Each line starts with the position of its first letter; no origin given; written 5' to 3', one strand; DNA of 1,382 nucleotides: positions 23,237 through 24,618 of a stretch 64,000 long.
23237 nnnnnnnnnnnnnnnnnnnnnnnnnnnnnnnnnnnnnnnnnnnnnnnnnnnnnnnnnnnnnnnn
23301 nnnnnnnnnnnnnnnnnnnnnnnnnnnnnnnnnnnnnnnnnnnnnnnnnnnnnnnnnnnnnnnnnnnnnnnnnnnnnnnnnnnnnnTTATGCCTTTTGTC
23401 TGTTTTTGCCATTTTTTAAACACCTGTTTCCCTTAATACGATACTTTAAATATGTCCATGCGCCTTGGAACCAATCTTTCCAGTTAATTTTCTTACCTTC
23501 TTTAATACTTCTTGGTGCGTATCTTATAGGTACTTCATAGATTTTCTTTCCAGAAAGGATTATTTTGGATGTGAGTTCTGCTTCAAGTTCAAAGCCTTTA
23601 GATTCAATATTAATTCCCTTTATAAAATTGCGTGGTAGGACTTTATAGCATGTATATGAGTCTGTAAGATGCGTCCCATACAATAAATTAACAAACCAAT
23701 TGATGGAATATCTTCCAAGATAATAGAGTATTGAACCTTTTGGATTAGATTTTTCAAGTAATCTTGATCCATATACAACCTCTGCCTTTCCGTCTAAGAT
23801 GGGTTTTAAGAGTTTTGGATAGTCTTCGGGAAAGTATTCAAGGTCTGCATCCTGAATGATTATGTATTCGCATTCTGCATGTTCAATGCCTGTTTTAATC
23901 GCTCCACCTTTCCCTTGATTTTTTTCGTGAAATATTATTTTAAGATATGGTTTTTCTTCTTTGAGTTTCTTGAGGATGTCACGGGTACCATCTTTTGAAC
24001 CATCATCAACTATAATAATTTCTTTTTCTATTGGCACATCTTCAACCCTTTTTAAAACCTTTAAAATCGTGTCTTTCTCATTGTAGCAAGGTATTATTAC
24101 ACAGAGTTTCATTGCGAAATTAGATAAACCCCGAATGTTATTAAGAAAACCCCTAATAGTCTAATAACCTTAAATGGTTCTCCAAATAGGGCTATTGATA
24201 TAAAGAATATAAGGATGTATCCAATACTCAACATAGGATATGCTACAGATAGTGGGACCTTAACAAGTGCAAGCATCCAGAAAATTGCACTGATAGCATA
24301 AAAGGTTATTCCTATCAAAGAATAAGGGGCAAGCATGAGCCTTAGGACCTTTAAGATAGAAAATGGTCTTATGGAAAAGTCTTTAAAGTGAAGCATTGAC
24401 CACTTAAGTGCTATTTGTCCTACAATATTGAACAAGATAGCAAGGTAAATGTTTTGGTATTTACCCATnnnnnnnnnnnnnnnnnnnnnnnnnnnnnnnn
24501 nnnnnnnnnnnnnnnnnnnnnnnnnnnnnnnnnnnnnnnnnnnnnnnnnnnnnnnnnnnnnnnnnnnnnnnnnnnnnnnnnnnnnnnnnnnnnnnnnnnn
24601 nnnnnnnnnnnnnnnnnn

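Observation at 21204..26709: Arn-like lipid-linked glycosylation cluster built around UDP-xylose rather than Ara4N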

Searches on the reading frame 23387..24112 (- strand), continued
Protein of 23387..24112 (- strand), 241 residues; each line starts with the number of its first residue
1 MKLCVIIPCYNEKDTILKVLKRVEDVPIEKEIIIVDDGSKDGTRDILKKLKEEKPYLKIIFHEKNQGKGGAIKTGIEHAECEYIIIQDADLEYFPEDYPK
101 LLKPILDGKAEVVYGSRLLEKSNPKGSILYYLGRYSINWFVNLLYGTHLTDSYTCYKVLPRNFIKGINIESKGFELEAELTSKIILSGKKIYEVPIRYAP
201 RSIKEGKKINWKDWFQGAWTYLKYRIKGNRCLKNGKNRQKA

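Call 35: find_encoding_contigs(protein=P0141, flank=7000, max_places=1)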
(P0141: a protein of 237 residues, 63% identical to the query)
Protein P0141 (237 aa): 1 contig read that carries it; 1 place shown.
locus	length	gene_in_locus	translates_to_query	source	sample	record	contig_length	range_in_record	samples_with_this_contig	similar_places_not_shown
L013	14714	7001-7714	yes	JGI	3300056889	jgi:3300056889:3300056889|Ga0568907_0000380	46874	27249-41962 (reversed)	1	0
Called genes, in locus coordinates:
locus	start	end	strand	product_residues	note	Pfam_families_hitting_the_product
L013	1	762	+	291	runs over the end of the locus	PF02775:TPP_enzyme_C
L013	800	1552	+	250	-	PF20772:TACO1_YebC_N, PF01709:Transcrip_reg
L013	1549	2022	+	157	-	PF02075:RuvC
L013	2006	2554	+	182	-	PF01330:RuvA_N, PF14520:HHH_5, PF07499:RuvA_C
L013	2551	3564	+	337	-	PF05496:RuvB_N, PF01078:Mg_chelatase (faint), PF07728:AAA_5, PF13401:AAA_22 (faint), PF00004:AAA, PF17864:AAA_lid_4, PF05491:WHD_RuvB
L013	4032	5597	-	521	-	PF02142:MGS, PF01808:AICARFT_IMPCHas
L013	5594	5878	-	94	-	PF13411:MerR_1, PF00376:MerR (weak)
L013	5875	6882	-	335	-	PF01210:NAD_Gly3P_dh_N, PF07479:NAD_Gly3P_dh_C, PF20618:GPD_NAD_C_bact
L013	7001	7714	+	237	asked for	PF13641:Glyco_tranf_2_3 (weak), PF00535:Glycos_transf_2, PF10111:Glyco_tranf_2_2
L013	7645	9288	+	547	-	-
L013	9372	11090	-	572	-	PF01926:MMR_HSR1, PF02421:FeoB_N, PF09439:SRPRB (faint), PF07670:Gate, PF07664:FeoB_C, PF07670:Gate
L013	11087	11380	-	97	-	PF04023:FeoA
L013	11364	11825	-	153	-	PF01325:Fe_dep_repress, PF02742:Fe_dep_repr_C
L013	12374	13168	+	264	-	PF14321:DUF4382, PF13620:CarboxypepD_reg (weak)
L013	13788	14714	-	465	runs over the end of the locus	PF09861:Lar_N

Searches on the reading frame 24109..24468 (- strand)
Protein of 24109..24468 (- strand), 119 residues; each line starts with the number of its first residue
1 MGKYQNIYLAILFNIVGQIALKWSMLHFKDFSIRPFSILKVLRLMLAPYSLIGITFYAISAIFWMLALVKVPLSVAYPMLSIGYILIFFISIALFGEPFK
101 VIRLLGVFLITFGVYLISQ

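Call 3: search_protein_families(library=pfam, proteins=[window:24109-24468:-], max_evalue=0.01)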
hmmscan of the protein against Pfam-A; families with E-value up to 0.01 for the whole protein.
window:24109-24468:- (119 aa): 2 families
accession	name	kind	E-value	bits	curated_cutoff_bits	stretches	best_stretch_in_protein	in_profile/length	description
PF00893.25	Multi_Drug_Res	-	3.5e-08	34.3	23.7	1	49-110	31-93/93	Small Multidrug Resistance protein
PF00892.27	EamA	-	1.4e-05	25.9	28.2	1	42-118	62-134/135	EamA-like transporter family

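Call 4: search_protein_families(library=ncbifam, proteins=[window:24109-24468:-], max_evalue=0.01)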
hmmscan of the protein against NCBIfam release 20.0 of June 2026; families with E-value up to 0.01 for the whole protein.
window:24109-24468:- (119 aa): 10 families
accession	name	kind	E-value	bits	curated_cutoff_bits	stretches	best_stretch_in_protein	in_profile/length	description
NF002816.2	PRK02971.1-2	equivalog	2.6e-17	63.4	99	1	11-118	7-117/120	4-amino-4-deoxy-L-arabinose-phosphoundecaprenol flippase subunit ArnF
NF011625.2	PRK15051.1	equivalog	2.8e-08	33.9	92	1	10-117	9-107/111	4-amino-4-deoxy-L-arabinose-phosphoundecaprenol flippase subunit ArnE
NF000280.1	SMR_efflux_smr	exception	6.2e-05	23.5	200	1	51-115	32-99/105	multidrug efflux SMR transporter Smr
TIGR03340.1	phn_DUF6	hypoth_equivalog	8.9e-05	22.3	288.15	1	7-116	178-280/281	phosphonate utilization associated putative membrane protein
NF051482.1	EbrB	exception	0.00043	20.9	160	1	49-118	31-102/105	SMR family multidrug efflux transporter EbrB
NF007767.1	PRK10452.1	equivalog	0.0005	20.2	122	0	54-117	37-101/120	multidrug/spermidine efflux SMR transporter subunit MdtJ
NF042984.1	SMR_efflux_EmrE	exception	0.00075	19.9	226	1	55-117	36-101/110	multidrug efflux SMR transporter EmrE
NF007087.1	PRK09541.1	subfamily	0.0014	19.1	162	1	55-117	36-101/110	EmrE family multidrug efflux SMR transporter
NF033470.1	SMR_qac_bcrC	exception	0.0014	19.1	225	1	37-119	19-103/114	quaternary ammonium compound efflux SMR transporter BcrC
NF033137.0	SMR_qac_int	equivalog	0.003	18.1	188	1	50-116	32-99/109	Qac family quaternary ammonium compound efflux SMR transporter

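Call 32: search_solved_structures(query=window:24109-24468:-, max_evalue=1)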
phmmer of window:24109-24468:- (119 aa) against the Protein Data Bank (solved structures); distinct sequences matched with E-value up to 1: 6.
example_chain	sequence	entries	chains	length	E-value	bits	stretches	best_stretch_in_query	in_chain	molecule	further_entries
3b5d_A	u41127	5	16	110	0.0016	22.4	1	56-118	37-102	Multidrug transporter emrE | SMR family multidrug efflux protein EmrE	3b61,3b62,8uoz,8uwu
8uoz_B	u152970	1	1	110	0.0017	22.3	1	56-118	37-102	SMR family multidrug efflux protein EmrE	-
7mgx_A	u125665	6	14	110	0.0019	22.2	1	56-118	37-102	Multidrug transporter EmrE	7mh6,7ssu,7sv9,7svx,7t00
8uwu_A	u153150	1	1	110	0.0025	21.8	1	56-118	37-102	SMR family multidrug efflux protein EmrE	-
7jk8_A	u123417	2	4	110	0.0026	21.8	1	56-118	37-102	Multidrug SMR transporter | Multidrug transporter EmrE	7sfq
2i68_A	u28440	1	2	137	0.003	21.5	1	56-118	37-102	Protein emrE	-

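Call 36: find_homologous_proteins(query=window:24109-24468:-, max_evalue=0.00001)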
Query window:24109-24468:- (119 aa): 53 proteins with E <= 0.00001 among 69 candidates.
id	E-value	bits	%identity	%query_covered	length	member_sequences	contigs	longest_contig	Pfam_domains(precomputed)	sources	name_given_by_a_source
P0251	1.7e-60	221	95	99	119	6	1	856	PF00893.26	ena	-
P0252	8.4e-54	199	84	100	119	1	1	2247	PF00892.27,PF00893.26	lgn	-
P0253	2.2e-47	178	71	100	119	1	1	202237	PF00892.27,PF00893.26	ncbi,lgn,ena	-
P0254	2.4e-46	175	70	100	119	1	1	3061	PF00892.27,PF00893.26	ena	-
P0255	5.2e-46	174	70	100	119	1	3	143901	PF00892.27,PF00893.26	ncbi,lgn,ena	-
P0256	8.7e-46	173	71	100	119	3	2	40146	PF00892.27,PF00893.26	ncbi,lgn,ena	-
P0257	2.2e-44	169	67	100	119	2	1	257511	PF00892.27,PF00893.26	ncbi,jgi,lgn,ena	-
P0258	6.7e-41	157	66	100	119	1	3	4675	PF00892.27,PF00893.26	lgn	-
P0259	3.0e-19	88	41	93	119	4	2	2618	PF00892.27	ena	-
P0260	8.8e-19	86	41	93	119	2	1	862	PF00892.27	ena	-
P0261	4.3e-18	84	41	93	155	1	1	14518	PF00892.27,PF10639.16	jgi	-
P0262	7.0e-17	80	42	100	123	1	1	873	PF00892.27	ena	-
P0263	6.3e-16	77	46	93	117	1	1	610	PF00892.27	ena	-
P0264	8.0e-15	73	44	94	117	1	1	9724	PF00892.27,PF00893.26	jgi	-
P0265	8.0e-14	70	36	95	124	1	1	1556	PF00892.27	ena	-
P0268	1.6e-13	69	42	95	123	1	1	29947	PF00892.27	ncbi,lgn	-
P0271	3.6e-13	68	39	95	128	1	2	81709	-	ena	-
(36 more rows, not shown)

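Call 37: find_encoding_contigs(protein=P0261, flank=7000, max_places=1)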
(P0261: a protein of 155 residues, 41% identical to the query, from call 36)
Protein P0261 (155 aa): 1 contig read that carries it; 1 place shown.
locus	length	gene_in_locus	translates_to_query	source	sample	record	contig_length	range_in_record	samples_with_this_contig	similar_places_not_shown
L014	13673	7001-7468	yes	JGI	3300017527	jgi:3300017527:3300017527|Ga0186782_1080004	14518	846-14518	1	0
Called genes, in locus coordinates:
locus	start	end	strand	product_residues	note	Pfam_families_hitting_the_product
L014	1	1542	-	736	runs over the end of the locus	PF10459:Peptidase_S46, PF00089:Trypsin (faint), PF13365:Trypsin_2 (faint)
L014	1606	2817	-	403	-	PF00149:Metallophos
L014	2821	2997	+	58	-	-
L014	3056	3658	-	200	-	PF01048:PNP_UDP_1 (faint)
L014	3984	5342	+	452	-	PF07992:Pyr_redox_2, PF13738:Pyr_redox_3 (faint), PF00070:Pyr_redox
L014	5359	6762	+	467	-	PF12801:Fer4_5 (weak), PF12837:Fer4_6 (faint), PF12838:Fer4_7 (weak), PF13187:Fer4_9 (weak), PF13237:Fer4_10 (weak), PF14697:Fer4_21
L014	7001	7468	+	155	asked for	PF10639:TMEM234 (weak), PF00892:EamA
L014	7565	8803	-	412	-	PF00890:FAD_binding_2 (weak), PF01134:GIDA (weak), PF01266:DAO (faint), PF01494:FAD_binding_3, PF04820:Trp_halogenase (faint), PF07992:Pyr_redox_2 (weak), PF12831:FAD_oxidored, PF22578:GGR_cat, +1 more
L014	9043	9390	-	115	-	PF11969:DcpS_C, PF01230:HIT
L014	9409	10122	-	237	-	PF04452:Methyltrans_RNA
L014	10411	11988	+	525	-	PF02366:PMT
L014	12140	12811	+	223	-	PF00535:Glycos_transf_2, PF10111:Glyco_tranf_2_2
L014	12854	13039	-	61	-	-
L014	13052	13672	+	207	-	?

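Call 38: find_encoding_contigs(protein=P0268, flank=7000, max_places=1)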
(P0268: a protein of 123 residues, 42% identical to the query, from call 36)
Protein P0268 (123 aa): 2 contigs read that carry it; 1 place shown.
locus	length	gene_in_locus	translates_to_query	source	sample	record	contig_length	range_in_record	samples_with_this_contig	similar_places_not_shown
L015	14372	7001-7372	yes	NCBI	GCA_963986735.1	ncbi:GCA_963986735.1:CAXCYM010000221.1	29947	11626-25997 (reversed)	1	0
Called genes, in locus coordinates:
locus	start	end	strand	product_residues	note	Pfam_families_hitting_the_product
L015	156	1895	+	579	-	PF02366:PMT, PF13231:PMT_2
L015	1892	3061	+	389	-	PF01041:DegT_DnrJ_EryC1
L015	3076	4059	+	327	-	PF00535:Glycos_transf_2, PF13641:Glyco_tranf_2_3 (weak)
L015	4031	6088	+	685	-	PF00551:Formyl_trans_N, PF02911:Formyl_trans_C, PF01370:Epimerase, PF16363:GDP_Man_Dehyd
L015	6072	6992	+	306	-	PF01522:Polysacc_deac_1 (weak)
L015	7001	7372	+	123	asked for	PF00892:EamA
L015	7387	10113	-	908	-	PF00535:Glycos_transf_2, PF13641:Glyco_tranf_2_3 (weak), PF04138:GtrA_DPMS_TM, PF13231:PMT_2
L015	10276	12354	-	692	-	PF07715:Plug, PF00593:TonB_dep_Rec_b-barrel, PF14905:OMP_b-brl_3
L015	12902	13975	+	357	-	PF01497:Peripla_BP_2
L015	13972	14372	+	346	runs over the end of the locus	PF01032:FecCD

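Call 39: find_encoding_contigs(protein=P0271, flank=7000, max_places=1)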
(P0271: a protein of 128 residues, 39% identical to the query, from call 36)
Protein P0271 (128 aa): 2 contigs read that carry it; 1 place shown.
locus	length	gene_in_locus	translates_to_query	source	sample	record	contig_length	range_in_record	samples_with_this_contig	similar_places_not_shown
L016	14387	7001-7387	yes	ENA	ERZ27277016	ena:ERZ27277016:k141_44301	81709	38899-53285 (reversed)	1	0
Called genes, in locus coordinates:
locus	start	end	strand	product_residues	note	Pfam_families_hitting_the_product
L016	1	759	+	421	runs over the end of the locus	PF00365:PFK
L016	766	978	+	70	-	-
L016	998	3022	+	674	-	PF03030:H_PPase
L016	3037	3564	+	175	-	PF00149:Metallophos (faint), PF12850:Metallophos_2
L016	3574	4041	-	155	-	PF21342:SoxA-TsdA_cyt-c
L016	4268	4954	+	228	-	-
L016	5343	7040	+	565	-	PF02366:PMT, PF13231:PMT_2, PF18583:Arnt_C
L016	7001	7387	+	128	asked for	-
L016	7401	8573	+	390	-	PF01041:DegT_DnrJ_EryC1, PF00155:Aminotran_1_2 (faint), PF00266:Aminotran_5 (weak)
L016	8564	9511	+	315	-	PF00535:Glycos_transf_2, PF13641:Glyco_tranf_2_3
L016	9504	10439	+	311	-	PF00551:Formyl_trans_N, PF02911:Formyl_trans_C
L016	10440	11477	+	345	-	PF01370:Epimerase, PF16363:GDP_Man_Dehyd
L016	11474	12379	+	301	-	PF01522:Polysacc_deac_1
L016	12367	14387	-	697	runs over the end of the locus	PF00072:Response_reg, PF00989:PAS (weak), PF13188:PAS_8 (weak), PF13426:PAS_9 (weak), PF08447:PAS_3 (weak), PF00990:GGDEF, PF00563:EAL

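Call 71: find_related_loci(query=A4, collection=metagenome_contigs, flank=8000)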
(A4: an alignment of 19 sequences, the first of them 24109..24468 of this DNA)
Query A4 (119 aa) in metagenome_contigs; peptide patterns used: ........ (x = any residue, [..] = any of these).
600 stretches matched a pattern (row limit reached: there are more); 587 encode a relative of the query (tblastn E <= 1e-3); the best 80 are kept; 80 distinct loci.
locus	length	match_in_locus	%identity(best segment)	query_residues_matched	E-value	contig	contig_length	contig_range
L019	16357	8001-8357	67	1-119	1e-50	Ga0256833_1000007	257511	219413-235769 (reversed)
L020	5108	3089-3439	44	2-119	5e-25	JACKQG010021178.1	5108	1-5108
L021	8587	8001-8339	41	7-119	2e-24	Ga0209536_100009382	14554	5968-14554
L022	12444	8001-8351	45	2-119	2e-23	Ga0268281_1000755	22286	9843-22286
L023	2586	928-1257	43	9-119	4e-23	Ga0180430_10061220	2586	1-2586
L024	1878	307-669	41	1-119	1e-22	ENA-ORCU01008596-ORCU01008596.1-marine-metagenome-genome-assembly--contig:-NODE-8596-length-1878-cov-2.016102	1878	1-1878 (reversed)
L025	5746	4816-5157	39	7-119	2e-22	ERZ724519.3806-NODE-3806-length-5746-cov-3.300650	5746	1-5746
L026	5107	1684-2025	39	7-119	2e-22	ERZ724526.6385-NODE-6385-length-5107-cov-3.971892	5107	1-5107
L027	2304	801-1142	42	7-119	3e-22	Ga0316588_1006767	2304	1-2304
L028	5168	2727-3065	40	7-119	4e-22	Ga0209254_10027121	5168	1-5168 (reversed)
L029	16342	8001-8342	36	7-119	1e-21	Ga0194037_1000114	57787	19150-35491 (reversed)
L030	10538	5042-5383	38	7-119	9e-22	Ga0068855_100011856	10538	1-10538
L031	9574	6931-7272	38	7-119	2e-21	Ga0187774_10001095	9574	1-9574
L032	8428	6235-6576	38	7-119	2e-21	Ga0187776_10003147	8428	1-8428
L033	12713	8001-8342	38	7-119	2e-21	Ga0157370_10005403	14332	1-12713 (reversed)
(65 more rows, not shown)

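Call 78: search_protein_families(library=pfam, proteins=[L022:4193-5188:+, L022:5325-5897:+, L022:5897-7279:+, L022:7254-7979:+, L022:8584-9576:+, L022:9566-10555:+, L022:10565-11263:+, L022:11266-12138:+, L020:446-2236:+, L022:2138-4078:+], max_evalue=0.0001)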
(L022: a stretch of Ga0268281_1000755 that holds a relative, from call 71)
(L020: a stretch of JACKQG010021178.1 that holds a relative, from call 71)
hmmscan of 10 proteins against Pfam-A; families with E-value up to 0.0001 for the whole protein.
L022:4193-5188:+ (331 aa): 1 family
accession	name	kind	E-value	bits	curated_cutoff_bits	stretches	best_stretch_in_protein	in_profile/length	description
PF06662.19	C5-epim_C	-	5.3e-46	156.9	23.3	1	139-306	17-187/188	D-glucuronyl C5-epimerase C-terminus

L022:5325-5897:+ (190 aa): 0 families

L022:5897-7279:+ (460 aa): 1 family
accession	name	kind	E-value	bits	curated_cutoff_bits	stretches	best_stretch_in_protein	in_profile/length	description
PF13231.12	PMT_2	-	1.8e-09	38.5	26.1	1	192-322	26-160/160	Dolichyl-phosphate-mannose-protein mannosyltransferase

L022:7254-7979:+ (241 aa): 4 families
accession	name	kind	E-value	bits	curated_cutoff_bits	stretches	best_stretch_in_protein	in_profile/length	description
PF00535.33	Glycos_transf_2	-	5.2e-36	124.5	23.3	1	18-181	1-168/168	Glycosyl transferase family 2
PF13704.12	Glyco_tranf_2_4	-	2e-06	28.6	27.5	1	25-103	2-81/98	Glycosyl transferase family 2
PF10111.15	Glyco_tranf_2_2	-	2.2e-06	27.8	27.3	1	18-141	1-135/276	Glycosyltransferase like family 2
PF13641.12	Glyco_tranf_2_3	-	2.3e-05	24.9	27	1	17-133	3-126/230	Glycosyltransferase like family 2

L022:8584-9576:+ (330 aa): 2 families
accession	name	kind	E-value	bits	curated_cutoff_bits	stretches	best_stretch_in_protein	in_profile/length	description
PF00534.26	Glycos_transf_1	-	7.9e-16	58.5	26.4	1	161-308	13-170/172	Glycosyl transferases group 1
PF13692.12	Glyco_trans_1_4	-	8.7e-12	45.9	27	1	177-297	12-140/142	Glycosyl transferases group 1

L022:9566-10555:+ (329 aa): 9 families
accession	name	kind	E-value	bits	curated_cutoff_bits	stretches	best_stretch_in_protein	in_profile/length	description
PF16363.11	GDP_Man_Dehyd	-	2.1e-73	248.1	27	1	10-309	1-330/332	GDP-mannose 4,6 dehydratase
PF01370.27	Epimerase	-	1.2e-57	195.5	20.9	1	9-244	1-240/240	NAD dependent epimerase/dehydratase family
PF01073.25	3Beta_HSD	-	5.1e-23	81.9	22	1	10-222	1-220/280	3-beta hydroxysteroid dehydrogenase/isomerase family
PF02719.21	Polysacc_synt_2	-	4.2e-21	75.8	20.2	1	9-267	1-252/293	Polysaccharide biosynthesis protein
PF07993.18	NAD_binding_4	-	7.3e-14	52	20.1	1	11-183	1-209/258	Male sterility protein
PF13460.12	NAD_binding_10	-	4.9e-13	49.8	27.2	1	13-161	1-130/184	NAD(P)H-binding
PF05368.20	NmrA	-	3.2e-09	37.2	27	1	5-85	1-78/298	NmrA-like family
PF00106.31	adh_short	-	8.7e-09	35.6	26.6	1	8-162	2-160/195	short chain dehydrogenase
PF04321.23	RmlD_sub_bind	-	2.4e-07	30.6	27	1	8-161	2-135/287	RmlD substrate binding domain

L022:10565-11263:+ (232 aa): 2 families
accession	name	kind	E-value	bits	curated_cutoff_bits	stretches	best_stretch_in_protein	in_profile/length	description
PF00483.29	NTP_transferase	-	4.4e-47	161.2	21.2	1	5-228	1-241/245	Nucleotidyl transferase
PF12804.13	NTP_transf_3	-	6e-11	43.2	27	1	6-77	1-62/160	MobA-like NTP transferase domain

L022:11266-12138:+ (290 aa): 6 families
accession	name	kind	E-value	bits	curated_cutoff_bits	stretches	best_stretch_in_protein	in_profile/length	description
PF01370.27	Epimerase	-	1.2e-47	162.8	20.9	1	7-217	1-240/240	NAD dependent epimerase/dehydratase family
PF16363.11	GDP_Man_Dehyd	-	7.1e-44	151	27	1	51-281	73-332/332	GDP-mannose 4,6 dehydratase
PF07993.18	NAD_binding_4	-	1.9e-14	53.9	20.1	1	50-197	85-255/258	Male sterility protein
PF01073.25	3Beta_HSD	-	1.1e-12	48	22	1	8-210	1-235/280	3-beta hydroxysteroid dehydrogenase/isomerase family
PF04321.23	RmlD_sub_bind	-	2e-11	43.9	27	1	6-167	2-161/287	RmlD substrate binding domain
PF02719.21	Polysacc_synt_2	-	4.2e-10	39.7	20.2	1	53-239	77-251/293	Polysaccharide biosynthesis protein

L020:446-2236:+ (596 aa): 2 families
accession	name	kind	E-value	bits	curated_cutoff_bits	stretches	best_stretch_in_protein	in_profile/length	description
PF13231.12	PMT_2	-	2.5e-07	31.5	26.1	1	154-300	4-153/160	Dolichyl-phosphate-mannose-protein mannosyltransferase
PF02366.24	PMT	-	6.1e-05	23.1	22.7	1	165-289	76-203/245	Dolichyl-phosphate-mannose-protein mannosyltransferase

L022:2138-4078:+ (646 aa): 3 families
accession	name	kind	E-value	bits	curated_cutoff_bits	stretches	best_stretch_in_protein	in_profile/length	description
PF00733.27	Asn_synthase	-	2e-76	258.4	21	1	240-625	5-353/354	Asparagine synthase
PF13537.11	GATase_7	-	5.4e-45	152.8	25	1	45-163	1-122/123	Glutamine amidotransferase domain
PF13522.11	GATase_6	-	3e-39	134.5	27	1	40-158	11-130/130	Glutamine amidotransferase domain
